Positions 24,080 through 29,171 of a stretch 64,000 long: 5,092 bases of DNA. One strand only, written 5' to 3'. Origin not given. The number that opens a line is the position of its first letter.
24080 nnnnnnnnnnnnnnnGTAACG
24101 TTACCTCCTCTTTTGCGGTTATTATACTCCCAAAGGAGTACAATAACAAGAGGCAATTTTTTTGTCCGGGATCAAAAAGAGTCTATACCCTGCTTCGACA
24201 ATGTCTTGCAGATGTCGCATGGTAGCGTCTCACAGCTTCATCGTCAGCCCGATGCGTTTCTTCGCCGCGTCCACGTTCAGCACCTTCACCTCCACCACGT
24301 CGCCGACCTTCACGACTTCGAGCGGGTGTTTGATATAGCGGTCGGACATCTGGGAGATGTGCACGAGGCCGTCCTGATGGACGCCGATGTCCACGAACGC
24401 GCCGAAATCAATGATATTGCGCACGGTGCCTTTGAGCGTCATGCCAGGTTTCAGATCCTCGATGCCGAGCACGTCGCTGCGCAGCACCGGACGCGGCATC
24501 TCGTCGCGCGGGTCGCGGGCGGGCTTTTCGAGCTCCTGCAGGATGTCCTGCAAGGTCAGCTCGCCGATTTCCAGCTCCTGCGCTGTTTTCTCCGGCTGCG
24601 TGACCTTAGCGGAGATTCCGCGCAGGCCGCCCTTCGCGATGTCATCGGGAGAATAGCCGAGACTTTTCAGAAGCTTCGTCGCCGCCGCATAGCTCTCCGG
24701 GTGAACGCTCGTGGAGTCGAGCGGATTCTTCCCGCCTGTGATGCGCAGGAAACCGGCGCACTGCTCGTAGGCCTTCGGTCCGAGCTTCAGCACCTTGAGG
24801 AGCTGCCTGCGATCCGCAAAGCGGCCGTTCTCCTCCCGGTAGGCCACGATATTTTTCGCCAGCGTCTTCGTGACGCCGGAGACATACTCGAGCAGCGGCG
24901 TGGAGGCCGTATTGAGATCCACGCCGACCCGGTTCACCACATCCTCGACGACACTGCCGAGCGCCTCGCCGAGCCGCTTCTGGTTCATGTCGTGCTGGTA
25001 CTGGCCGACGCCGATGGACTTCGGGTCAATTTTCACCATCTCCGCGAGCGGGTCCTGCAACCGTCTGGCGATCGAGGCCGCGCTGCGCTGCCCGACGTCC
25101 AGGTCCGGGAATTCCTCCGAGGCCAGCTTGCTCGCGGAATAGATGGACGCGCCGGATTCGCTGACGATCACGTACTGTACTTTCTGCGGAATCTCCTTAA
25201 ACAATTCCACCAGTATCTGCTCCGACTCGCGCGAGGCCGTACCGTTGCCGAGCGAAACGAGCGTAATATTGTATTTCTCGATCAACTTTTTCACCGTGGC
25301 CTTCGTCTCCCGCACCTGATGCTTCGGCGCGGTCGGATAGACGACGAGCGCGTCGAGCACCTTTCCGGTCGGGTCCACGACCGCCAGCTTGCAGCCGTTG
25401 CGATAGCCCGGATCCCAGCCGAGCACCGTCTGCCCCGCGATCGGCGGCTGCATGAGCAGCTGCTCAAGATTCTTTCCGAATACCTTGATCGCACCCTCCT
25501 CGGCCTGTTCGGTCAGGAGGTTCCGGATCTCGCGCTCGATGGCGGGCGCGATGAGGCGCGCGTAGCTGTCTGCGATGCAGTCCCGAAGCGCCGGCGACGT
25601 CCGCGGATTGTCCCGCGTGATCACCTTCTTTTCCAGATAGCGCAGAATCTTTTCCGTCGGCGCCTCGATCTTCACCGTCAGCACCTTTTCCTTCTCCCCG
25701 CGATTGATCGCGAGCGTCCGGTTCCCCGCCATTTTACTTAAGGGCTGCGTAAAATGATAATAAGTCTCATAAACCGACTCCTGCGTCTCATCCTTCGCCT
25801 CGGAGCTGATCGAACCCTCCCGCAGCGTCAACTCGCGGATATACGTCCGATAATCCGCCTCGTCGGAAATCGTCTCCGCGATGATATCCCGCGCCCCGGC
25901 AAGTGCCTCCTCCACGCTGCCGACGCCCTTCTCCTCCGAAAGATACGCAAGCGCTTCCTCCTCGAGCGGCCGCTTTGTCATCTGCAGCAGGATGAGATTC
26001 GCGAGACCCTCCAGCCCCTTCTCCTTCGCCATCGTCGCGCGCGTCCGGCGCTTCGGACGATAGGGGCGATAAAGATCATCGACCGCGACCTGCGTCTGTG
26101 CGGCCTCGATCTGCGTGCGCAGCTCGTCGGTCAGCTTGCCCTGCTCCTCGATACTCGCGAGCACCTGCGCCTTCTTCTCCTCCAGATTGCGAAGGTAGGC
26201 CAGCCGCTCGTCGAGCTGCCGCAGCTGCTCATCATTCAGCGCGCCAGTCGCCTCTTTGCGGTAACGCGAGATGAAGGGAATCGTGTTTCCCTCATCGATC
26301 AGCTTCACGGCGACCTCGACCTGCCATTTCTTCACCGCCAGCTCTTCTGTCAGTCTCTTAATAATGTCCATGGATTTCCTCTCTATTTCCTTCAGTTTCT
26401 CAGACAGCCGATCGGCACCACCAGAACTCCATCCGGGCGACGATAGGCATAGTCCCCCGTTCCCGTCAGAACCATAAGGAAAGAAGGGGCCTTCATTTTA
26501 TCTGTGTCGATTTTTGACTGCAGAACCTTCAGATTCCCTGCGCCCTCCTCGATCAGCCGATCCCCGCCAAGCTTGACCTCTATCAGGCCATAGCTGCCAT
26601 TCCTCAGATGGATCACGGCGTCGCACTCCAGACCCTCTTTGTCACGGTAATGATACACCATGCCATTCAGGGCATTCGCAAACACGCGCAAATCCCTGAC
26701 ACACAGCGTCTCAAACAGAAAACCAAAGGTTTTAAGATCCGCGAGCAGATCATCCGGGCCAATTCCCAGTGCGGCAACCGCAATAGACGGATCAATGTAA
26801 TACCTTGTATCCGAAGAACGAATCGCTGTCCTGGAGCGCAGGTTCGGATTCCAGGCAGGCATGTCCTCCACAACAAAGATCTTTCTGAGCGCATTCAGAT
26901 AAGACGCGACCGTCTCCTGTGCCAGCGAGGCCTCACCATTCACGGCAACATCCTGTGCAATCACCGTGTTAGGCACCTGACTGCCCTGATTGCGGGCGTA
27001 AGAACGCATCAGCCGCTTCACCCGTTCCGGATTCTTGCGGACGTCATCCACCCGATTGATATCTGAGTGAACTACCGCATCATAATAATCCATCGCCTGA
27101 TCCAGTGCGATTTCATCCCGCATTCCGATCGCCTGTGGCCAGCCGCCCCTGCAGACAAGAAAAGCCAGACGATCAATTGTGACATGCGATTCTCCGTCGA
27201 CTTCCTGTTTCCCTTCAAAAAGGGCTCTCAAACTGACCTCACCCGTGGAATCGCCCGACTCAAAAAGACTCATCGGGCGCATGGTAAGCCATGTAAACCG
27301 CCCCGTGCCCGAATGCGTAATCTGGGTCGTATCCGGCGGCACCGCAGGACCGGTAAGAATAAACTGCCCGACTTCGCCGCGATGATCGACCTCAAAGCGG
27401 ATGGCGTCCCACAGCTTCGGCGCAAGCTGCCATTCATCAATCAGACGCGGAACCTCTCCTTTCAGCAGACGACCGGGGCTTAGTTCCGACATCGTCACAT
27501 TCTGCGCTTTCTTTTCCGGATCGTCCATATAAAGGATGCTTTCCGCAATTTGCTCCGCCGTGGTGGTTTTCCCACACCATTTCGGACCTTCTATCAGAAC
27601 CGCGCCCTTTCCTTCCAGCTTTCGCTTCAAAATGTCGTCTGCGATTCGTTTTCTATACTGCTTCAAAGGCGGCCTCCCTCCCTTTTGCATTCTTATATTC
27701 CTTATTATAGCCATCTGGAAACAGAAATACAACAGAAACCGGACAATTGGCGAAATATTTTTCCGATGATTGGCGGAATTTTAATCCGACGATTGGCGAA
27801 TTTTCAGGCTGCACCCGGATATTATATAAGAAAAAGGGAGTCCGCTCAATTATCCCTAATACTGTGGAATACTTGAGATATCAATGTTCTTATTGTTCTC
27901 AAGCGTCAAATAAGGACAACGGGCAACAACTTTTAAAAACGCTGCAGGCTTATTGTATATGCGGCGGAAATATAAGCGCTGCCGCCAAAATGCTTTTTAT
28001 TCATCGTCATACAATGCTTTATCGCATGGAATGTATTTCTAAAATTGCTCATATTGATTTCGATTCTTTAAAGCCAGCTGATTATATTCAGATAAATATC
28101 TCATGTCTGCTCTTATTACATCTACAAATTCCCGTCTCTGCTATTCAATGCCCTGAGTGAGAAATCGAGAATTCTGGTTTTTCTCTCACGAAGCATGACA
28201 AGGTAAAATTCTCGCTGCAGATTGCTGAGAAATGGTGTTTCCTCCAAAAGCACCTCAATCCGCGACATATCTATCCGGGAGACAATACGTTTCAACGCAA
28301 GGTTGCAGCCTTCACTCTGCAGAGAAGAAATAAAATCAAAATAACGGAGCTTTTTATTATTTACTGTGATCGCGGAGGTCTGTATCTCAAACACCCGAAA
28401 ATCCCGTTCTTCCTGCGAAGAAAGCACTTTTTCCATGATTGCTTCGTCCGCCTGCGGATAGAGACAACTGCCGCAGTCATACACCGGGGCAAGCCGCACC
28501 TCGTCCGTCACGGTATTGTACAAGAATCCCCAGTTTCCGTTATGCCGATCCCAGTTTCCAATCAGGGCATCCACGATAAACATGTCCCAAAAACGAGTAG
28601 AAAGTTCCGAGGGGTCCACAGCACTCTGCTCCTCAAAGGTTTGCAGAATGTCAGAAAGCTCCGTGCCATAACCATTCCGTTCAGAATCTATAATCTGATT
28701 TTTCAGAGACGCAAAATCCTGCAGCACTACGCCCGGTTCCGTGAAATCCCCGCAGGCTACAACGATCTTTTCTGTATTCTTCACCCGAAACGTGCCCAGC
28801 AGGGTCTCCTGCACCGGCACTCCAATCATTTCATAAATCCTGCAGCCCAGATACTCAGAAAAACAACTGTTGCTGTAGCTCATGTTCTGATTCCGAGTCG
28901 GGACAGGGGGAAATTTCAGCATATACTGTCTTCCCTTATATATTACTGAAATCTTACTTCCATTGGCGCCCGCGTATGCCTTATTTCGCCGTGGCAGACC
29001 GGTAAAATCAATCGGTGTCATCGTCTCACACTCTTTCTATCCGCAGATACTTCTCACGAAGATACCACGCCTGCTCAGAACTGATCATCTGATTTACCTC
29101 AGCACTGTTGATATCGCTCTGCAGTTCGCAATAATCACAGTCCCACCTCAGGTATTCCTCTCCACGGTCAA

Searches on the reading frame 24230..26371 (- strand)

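Call 67: search_protein_families(library=pfam, proteins=[window:24230-26371:-], max_evalue=0.00001)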
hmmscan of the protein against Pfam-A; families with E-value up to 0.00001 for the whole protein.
window:24230-26371:- (713 aa): 9 families
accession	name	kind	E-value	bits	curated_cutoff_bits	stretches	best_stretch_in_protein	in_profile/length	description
PF16921.10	Tex_YqgF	-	8.5e-54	181.8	27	1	315-439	2-126/126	Tex protein YqgF-like domain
PF09371.15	Tex_N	-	6.2e-31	106.4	32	1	1-75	1-75/75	Tex-like protein N-terminal domain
PF12836.13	HHH_3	-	9.3e-30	103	27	1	479-543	1-65/65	Helix-hairpin-helix motif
PF22706.1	Tex_central_region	-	3.7e-26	92.6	27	1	137-298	7-178/178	Tex central region-like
PF00575.29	S1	-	1.9e-20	73.5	22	1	641-712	3-74/74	S1 RNA binding domain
PF17674.7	HHH_9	-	2.5e-20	73.5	23.1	1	549-622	1-70/70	HHH domain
PF23459.1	S1_RRP5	-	6.2e-10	39.9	27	1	640-707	1-68/72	RRP5 S1 domain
PF14635.12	HHH_7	-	1.8e-09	38.4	27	1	452-544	5-103/104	Helix-hairpin-helix motif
PF14639.11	YqgF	-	1.6e-06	28.5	35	1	331-446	25-147/150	Holliday-junction resolvase-like of SPT6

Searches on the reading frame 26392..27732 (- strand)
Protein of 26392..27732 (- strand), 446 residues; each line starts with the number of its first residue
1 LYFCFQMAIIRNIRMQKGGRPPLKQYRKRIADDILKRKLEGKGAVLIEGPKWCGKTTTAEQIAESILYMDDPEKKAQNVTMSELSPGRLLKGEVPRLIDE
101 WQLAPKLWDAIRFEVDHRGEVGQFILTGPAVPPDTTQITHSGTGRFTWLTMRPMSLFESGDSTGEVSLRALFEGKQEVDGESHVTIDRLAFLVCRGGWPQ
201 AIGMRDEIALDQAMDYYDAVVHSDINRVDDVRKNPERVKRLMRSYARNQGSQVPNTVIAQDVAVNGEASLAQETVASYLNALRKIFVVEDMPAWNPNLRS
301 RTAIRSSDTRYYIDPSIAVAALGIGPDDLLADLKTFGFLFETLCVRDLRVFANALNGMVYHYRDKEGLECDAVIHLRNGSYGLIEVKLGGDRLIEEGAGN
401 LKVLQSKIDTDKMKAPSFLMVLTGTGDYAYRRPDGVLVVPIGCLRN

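Call 67: search_protein_families(library=pfam, proteins=[window:26392-27732:-], max_evalue=0.00001)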
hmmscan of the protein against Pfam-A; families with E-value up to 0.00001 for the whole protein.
window:26392-27732:- (446 aa): 2 families
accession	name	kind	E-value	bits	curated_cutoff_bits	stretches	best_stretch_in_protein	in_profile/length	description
PF13635.12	DUF4143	-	1e-33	116.8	28.1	1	223-388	2-159/160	Domain of unknown function (DUF4143)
PF13173.12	AAA_14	-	4e-12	46.7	27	1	44-158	4-127/129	AAA domain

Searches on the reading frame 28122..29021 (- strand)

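Call 67: search_protein_families(library=pfam, proteins=[window:28122-29021:-], max_evalue=0.00001)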
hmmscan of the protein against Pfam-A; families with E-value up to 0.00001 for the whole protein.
window:28122-29021:- (299 aa): 1 family
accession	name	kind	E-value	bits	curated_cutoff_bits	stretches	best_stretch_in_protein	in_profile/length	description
PF07804.18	HipA_C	-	1.6e-14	54.6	30.5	1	22-214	8-188/213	HipA-like C-terminal domain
